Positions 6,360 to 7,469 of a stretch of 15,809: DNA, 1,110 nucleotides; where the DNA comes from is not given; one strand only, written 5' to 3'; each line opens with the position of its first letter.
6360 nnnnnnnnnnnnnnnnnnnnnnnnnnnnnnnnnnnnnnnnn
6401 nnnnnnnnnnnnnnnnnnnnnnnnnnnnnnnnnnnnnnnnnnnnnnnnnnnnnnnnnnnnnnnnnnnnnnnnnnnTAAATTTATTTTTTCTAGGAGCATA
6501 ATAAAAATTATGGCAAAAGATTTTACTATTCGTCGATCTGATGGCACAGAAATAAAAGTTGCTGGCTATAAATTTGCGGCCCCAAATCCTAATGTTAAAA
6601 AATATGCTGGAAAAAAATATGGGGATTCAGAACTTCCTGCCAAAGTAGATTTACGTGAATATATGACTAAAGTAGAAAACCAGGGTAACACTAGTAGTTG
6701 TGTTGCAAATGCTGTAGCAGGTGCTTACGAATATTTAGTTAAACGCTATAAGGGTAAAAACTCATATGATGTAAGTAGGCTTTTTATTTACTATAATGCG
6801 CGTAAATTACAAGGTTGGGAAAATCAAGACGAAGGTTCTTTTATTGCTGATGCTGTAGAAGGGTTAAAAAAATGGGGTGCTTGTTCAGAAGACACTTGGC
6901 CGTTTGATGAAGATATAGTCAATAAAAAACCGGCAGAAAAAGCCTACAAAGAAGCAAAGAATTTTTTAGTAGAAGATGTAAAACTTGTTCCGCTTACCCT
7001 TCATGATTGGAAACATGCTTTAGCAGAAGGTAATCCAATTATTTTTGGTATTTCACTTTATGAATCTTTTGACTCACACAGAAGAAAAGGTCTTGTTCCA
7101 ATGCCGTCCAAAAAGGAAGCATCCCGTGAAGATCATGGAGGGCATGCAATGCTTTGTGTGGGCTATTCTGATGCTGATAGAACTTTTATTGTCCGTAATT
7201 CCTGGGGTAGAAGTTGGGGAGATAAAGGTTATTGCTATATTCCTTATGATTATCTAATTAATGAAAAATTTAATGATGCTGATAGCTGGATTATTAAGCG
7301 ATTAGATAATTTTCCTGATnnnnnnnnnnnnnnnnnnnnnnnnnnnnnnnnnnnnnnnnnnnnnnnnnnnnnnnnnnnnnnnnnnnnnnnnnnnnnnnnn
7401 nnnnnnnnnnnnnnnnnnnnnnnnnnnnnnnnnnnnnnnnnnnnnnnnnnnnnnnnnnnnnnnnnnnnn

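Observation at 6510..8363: Papain-like C1A protease lacking signal peptide and prodomain, fused to a roughly 160-residue poly-Asp/Glu tail ending in a short basic patch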

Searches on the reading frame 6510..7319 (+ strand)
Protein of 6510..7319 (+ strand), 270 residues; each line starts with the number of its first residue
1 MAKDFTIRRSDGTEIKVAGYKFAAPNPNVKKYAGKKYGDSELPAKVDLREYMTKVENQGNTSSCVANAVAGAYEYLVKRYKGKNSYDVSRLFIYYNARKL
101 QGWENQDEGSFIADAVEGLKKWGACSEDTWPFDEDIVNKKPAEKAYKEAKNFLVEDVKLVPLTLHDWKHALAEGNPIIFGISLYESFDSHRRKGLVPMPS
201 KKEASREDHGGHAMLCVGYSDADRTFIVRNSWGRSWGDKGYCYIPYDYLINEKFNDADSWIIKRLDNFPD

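Call 69: search_protein_representatives(protein=window:6510-7319:+)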
Query: 270 residues. Proteins with E-value up to 0.001 (for the whole library): 23060; up to 1e-10: 10515; up to 1e-30: 2006. The best 150 are listed.
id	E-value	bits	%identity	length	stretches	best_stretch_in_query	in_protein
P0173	1.7e-144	496.7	43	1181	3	41-258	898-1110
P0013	6.9e-121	419.3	66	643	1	1-269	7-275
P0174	4.5e-107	374.0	61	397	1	5-268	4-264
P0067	2.3e-106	371.7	63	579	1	4-268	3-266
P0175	1.2e-104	366.1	60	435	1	3-269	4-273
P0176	2.5e-102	358.4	60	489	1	1-270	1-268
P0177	8.1e-101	353.5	60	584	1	1-268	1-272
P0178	4.2e-99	347.8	60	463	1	7-268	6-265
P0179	1.7e-98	345.8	59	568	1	3-265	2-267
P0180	9.2e-97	340.2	44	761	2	42-249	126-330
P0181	4.3e-96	338.0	59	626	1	4-266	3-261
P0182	1.8e-95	336.0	58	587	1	6-266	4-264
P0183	1.7e-93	329.4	44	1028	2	42-257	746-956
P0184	2.9e-92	325.4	58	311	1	8-266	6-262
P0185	6.0e-89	314.5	57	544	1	1-266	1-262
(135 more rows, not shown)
